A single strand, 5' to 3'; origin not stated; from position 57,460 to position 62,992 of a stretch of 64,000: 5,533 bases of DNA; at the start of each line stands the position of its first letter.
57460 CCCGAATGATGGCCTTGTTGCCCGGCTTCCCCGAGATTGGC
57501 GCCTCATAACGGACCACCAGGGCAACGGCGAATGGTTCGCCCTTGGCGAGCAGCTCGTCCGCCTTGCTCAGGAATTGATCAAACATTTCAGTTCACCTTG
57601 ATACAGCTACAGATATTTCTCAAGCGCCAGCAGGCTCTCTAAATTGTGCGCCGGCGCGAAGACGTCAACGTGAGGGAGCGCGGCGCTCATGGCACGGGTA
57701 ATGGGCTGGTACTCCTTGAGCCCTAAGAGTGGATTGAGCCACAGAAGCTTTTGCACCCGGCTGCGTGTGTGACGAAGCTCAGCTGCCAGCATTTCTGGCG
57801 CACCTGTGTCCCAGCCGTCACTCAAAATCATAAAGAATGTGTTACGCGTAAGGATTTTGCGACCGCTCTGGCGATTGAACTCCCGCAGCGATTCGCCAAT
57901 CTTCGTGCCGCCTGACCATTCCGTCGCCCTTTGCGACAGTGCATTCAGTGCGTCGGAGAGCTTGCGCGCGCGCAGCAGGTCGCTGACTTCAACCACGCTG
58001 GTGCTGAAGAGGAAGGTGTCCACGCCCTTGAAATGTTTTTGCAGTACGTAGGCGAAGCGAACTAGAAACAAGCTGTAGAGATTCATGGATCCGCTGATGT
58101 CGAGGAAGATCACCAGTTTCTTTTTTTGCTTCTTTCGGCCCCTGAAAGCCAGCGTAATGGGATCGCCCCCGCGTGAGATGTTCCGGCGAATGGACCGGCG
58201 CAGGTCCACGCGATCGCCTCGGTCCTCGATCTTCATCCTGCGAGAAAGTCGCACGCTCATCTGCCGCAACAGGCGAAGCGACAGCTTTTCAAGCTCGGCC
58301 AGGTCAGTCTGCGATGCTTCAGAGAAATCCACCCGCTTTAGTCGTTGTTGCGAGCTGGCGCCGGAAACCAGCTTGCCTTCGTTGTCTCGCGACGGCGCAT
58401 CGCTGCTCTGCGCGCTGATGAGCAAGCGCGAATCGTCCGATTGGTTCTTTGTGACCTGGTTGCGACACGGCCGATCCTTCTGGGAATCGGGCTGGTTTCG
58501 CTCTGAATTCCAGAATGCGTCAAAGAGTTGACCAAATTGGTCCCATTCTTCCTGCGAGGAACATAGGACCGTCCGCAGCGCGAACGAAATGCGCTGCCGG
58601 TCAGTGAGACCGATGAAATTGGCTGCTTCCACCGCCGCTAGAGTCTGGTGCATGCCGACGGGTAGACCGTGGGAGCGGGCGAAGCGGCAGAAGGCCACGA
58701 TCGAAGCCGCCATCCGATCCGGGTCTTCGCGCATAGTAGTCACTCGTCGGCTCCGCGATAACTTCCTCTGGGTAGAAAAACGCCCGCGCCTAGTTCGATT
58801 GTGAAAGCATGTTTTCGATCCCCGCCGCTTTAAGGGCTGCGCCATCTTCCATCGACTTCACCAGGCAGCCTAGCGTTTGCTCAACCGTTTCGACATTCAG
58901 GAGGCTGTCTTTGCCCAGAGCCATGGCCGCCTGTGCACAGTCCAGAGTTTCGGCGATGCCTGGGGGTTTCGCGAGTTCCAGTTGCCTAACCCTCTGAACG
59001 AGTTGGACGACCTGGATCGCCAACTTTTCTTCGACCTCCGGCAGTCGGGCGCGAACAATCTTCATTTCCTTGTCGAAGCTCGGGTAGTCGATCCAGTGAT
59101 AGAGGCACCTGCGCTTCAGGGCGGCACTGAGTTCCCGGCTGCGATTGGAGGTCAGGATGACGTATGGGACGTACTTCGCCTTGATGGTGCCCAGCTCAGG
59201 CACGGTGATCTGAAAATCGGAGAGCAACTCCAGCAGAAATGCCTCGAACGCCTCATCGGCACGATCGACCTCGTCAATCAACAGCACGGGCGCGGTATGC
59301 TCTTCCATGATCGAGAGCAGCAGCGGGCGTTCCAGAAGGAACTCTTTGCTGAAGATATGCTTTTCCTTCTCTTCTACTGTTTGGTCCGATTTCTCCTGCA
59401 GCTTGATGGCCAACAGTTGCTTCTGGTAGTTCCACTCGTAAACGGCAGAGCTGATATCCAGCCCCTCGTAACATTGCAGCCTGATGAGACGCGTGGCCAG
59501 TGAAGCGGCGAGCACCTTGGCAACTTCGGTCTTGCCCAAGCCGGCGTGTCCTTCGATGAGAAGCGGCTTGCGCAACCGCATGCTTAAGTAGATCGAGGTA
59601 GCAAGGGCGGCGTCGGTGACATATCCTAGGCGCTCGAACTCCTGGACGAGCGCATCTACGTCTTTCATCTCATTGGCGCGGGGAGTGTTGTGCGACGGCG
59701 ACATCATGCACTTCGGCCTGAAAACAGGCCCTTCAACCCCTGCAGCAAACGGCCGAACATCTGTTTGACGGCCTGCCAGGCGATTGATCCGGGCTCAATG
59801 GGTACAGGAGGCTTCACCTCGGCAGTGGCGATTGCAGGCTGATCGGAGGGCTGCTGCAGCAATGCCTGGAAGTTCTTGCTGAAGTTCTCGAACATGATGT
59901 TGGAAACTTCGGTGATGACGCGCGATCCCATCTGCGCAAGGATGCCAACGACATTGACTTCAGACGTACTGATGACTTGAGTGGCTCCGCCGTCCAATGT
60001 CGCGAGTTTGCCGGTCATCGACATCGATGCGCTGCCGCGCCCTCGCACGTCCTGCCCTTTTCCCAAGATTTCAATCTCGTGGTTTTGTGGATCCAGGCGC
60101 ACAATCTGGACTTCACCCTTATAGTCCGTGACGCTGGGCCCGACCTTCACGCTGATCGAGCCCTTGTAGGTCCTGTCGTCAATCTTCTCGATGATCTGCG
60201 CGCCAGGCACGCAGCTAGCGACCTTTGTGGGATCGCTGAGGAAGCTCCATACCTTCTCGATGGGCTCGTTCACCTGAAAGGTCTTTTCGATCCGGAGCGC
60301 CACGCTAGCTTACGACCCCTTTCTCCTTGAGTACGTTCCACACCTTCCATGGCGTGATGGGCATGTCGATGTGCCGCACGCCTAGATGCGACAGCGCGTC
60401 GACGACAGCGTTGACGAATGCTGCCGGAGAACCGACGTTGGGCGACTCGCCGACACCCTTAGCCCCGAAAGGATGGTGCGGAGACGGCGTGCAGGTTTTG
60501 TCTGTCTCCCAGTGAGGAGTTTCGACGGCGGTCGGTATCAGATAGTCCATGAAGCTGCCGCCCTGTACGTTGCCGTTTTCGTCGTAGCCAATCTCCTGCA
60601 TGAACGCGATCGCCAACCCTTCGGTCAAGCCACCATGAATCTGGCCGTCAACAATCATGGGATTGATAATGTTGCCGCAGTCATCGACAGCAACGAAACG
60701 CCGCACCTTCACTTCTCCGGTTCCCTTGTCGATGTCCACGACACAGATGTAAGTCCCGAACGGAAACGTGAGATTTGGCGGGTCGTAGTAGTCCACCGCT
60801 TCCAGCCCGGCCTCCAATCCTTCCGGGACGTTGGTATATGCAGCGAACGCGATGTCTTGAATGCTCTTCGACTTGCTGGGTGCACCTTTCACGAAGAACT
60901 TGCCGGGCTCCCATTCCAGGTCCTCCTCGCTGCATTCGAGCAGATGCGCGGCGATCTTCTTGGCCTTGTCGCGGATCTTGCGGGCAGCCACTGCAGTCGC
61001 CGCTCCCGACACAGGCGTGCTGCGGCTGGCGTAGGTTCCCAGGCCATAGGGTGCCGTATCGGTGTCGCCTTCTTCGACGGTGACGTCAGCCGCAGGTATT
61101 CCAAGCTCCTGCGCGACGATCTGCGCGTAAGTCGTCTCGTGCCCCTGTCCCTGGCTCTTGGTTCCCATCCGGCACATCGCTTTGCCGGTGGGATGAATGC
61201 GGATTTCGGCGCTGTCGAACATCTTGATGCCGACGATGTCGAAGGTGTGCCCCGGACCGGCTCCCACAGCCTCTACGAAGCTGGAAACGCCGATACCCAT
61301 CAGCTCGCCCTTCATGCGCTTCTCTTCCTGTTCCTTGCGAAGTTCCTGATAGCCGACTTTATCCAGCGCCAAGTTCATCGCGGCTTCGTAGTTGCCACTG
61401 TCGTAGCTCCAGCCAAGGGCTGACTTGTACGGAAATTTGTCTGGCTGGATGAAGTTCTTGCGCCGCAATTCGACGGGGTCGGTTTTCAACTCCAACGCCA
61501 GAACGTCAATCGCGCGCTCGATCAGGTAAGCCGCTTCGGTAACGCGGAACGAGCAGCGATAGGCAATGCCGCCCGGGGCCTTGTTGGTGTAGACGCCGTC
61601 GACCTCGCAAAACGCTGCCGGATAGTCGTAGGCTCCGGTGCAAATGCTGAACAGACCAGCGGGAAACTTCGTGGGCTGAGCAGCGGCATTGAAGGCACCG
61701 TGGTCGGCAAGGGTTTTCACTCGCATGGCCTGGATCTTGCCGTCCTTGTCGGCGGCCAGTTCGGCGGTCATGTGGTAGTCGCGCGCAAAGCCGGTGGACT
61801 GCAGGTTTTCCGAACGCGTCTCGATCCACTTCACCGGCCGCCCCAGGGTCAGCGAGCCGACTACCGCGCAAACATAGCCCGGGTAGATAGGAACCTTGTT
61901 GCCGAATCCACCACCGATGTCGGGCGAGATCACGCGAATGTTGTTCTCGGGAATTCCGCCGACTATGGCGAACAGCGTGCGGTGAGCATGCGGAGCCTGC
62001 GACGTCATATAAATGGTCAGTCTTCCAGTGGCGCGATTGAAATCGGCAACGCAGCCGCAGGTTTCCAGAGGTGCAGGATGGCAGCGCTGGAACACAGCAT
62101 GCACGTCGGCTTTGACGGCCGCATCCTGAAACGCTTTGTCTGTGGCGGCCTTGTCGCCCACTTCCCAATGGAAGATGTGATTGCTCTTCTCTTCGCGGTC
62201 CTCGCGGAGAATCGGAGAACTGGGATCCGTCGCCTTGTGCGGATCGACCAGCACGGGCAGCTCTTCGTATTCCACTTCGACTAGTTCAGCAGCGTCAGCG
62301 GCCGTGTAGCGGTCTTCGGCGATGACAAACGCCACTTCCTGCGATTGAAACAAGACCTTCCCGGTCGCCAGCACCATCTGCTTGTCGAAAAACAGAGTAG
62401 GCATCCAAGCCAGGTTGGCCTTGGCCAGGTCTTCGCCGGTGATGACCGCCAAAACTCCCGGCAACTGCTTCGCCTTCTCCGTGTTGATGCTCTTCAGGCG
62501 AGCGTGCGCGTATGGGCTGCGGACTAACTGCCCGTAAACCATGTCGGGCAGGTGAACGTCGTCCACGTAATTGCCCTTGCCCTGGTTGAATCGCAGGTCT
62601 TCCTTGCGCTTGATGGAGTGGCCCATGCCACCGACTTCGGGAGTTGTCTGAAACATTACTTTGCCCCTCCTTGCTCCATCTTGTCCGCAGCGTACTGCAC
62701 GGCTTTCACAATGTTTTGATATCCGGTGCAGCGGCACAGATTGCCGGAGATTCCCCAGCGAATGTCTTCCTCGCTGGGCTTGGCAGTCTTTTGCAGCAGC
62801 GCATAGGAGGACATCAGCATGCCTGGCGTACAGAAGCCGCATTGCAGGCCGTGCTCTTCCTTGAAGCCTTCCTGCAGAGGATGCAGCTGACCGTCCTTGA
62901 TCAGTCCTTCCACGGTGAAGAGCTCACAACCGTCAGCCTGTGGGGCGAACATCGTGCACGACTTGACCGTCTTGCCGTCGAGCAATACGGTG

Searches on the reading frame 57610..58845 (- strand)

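Call 61: search_protein_families(library=pfam, proteins=[window:57610-58845:-], max_evalue=0.00001)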
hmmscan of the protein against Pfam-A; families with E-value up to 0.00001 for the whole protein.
window:57610-58845:- (412 aa): 1 family
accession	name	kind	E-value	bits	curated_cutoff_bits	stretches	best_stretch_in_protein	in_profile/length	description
PF05762.20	VWA_CoxE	-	4.3e-59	200.1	26.4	1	188-405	5-222/222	VWA domain containing CoxE-like protein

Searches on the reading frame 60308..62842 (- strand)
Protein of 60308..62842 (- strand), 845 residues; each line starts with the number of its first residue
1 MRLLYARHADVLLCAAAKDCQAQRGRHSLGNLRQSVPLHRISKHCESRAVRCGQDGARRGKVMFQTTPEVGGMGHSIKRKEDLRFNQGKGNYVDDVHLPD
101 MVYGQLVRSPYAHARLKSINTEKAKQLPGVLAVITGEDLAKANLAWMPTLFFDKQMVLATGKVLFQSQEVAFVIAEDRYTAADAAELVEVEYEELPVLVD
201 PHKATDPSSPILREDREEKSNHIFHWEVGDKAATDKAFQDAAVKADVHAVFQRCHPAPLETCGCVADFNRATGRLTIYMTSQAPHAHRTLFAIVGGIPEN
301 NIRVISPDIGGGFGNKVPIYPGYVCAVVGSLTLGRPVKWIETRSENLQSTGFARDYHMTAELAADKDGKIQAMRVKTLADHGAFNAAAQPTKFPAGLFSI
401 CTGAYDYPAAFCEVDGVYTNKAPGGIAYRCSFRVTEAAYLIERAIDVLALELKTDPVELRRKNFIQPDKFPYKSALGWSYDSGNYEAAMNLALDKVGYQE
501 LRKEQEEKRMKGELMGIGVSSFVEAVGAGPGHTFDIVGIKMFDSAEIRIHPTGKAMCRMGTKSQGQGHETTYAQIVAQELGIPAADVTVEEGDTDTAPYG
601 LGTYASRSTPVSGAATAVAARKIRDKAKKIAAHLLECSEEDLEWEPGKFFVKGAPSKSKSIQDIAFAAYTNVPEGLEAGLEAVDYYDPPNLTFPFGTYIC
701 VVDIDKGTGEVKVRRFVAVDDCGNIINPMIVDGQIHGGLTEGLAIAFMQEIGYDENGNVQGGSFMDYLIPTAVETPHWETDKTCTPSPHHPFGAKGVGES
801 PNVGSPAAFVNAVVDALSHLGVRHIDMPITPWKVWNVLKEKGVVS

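Call 61: search_protein_families(library=pfam, proteins=[window:60308-62842:-], max_evalue=0.00001)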
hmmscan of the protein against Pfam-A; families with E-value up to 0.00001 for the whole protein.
window:60308-62842:- (845 aa): 3 families
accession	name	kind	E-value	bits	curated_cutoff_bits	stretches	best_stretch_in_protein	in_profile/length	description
PF20256.3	MoCoBD_2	-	3.6e-91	306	27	1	492-776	2-283/283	Molybdopterin cofactor-binding domain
PF02738.23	MoCoBD_1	-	1.2e-72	244.4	27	1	217-464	4-244/244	Molybdopterin cofactor-binding domain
PF01315.27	Ald_Xan_dh_C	-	9.1e-38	129.4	31.3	1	87-196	1-110/110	Aldehyde oxidase and xanthine dehydrogenase, a/b hammerhead domain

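Call 68: find_homologous_proteins(query=window:60308-62842:-, max_evalue=1e-50)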
Query window:60308-62842:- (845 aa): 8000 proteins with E <= 1e-50 among 8000 candidates; the best 120 are listed.
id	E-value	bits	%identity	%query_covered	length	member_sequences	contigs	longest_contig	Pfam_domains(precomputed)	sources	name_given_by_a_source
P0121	0.0e+0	1752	95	93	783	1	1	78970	PF02738.24,PF20256.4,PF01315.28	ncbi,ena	-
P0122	0.0e+0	1733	94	93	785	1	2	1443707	PF02738.24,PF20256.4,PF01315.28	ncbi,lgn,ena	ncbi:MAG: aerobic carbon-monoxide dehydrogenase large subunit [Candidatus Korobacteraceae bacterium]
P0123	0.0e+0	1727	94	93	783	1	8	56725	PF02738.24,PF20256.4,PF01315.28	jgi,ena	-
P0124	0.0e+0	1725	93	93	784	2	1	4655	PF02738.24,PF20256.4,PF01315.28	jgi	-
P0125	0.0e+0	1723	93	92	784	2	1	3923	PF02738.24,PF20256.4,PF01315.28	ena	-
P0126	0.0e+0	1721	93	93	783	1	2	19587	PF02738.24,PF20256.4,PF01315.28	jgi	-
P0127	0.0e+0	1720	93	93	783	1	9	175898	PF02738.24,PF20256.4,PF01315.28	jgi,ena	jgi:carbon-monoxide dehydrogenase large subunit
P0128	0.0e+0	1719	93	93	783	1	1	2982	PF02738.24,PF20256.4,PF01315.28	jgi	jgi:aerobic carbon-monoxide dehydrogenase large subunit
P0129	0.0e+0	1719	93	92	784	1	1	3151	PF02738.24,PF20256.4,PF01315.28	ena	-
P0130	0.0e+0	1718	93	93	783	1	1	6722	PF02738.24,PF20256.4,PF01315.28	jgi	jgi:aerobic carbon-monoxide dehydrogenase large subunit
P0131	0.0e+0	1718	93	93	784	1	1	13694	PF02738.24,PF20256.4,PF01315.28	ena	-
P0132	0.0e+0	1717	93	93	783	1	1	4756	PF02738.24,PF20256.4,PF01315.28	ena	-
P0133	0.0e+0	1715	93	92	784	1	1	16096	PF02738.24,PF20256.4,PF01315.28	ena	-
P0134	0.0e+0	1714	93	93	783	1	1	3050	PF02738.24,PF20256.4,PF01315.28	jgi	jgi:carbon-monoxide dehydrogenase large subunit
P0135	0.0e+0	1713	93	93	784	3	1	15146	PF02738.24,PF20256.4,PF01315.28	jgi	jgi:aerobic carbon-monoxide dehydrogenase large subunit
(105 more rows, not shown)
